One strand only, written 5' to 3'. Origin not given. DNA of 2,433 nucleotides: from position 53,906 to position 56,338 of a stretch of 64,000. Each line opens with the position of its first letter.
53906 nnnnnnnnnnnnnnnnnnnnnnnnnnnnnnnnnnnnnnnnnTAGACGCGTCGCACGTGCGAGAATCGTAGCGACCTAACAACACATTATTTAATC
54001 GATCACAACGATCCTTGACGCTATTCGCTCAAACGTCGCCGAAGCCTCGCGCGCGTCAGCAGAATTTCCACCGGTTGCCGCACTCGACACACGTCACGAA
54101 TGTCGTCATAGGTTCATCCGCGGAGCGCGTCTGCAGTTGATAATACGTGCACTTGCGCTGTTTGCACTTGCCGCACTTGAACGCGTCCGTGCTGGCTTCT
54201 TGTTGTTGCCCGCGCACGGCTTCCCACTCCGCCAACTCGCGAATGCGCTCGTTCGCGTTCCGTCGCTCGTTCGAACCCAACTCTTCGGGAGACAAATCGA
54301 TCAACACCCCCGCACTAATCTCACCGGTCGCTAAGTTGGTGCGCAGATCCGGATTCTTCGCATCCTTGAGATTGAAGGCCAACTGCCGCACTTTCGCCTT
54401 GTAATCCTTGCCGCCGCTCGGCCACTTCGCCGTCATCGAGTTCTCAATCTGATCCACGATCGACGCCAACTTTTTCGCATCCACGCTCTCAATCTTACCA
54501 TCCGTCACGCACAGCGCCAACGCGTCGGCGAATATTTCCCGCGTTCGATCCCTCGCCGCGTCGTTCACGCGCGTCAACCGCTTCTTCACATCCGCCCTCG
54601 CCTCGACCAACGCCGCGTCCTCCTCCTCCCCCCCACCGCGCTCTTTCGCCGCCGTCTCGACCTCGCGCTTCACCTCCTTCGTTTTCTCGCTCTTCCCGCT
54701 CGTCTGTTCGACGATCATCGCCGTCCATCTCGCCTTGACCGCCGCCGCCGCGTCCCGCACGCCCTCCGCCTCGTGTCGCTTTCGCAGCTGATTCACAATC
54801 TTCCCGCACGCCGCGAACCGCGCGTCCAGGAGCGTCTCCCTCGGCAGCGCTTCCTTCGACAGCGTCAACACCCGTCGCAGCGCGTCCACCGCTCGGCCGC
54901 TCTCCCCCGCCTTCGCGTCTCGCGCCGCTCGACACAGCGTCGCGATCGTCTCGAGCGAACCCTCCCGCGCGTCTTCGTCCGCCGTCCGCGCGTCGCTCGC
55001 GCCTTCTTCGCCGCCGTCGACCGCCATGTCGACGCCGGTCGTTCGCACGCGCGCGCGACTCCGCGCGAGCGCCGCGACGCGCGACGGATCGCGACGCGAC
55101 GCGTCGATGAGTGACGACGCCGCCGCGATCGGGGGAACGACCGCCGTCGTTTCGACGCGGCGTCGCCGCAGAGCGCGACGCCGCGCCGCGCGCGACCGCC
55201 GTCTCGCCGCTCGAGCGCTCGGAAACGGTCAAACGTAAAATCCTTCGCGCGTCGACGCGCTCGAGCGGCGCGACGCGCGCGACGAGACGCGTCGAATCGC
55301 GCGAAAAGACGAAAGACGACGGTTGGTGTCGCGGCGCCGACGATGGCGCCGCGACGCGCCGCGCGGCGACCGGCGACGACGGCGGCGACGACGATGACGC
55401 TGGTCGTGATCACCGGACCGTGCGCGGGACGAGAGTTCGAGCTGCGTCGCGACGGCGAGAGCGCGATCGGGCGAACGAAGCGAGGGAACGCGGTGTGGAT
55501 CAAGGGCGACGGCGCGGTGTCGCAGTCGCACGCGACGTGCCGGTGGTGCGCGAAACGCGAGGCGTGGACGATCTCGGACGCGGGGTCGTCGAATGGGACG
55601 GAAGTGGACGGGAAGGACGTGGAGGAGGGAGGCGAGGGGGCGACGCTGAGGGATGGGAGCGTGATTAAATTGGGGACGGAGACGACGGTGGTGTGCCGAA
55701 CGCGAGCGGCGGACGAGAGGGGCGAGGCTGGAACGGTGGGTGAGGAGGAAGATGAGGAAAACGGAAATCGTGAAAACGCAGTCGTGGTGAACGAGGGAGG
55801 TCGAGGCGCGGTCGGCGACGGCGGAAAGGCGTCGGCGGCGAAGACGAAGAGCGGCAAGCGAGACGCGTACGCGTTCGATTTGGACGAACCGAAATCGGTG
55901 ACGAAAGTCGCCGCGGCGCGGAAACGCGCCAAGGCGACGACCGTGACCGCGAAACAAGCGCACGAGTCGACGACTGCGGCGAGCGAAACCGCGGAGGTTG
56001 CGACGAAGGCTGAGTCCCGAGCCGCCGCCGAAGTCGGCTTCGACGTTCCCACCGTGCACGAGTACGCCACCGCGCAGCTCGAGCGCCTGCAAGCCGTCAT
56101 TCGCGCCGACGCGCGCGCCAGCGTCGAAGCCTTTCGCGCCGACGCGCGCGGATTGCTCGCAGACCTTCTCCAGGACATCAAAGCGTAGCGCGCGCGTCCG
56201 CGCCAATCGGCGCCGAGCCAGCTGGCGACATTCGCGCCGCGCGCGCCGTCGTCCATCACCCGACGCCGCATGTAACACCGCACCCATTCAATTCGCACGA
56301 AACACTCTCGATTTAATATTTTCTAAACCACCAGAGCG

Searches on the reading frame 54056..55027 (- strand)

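Call 27: search_protein_families(library=pfam, proteins=[window:54056-55027:-], max_evalue=0.00001)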
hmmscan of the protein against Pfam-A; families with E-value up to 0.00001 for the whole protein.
window:54056-55027:- (323 aa): 2 families
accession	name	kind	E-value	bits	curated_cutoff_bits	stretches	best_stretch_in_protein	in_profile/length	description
PF07500.19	TFIIS_M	-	8.4e-26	91.1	29.2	1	155-267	2-111/114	Transcription factor S-II (TFIIS), central domain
PF01096.23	Zn_ribbon_TFIIS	-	6.1e-20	71.2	21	1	283-321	1-39/39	Transcription factor S-II (TFIIS)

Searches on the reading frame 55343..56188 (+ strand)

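Call 27: search_protein_families(library=pfam, proteins=[window:55343-56188:+], max_evalue=0.00001)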
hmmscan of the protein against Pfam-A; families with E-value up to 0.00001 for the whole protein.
window:55343-56188:+ (281 aa): 2 families
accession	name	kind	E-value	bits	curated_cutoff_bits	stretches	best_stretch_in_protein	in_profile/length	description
PF00498.31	FHA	-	5e-10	40.1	20.7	1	42-111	3-67/67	FHA domain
PF16697.10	Yop-YscD_cpl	-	2.7e-08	34.4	33.2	1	22-114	2-87/94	Inner membrane component of T3SS, cytoplasmic domain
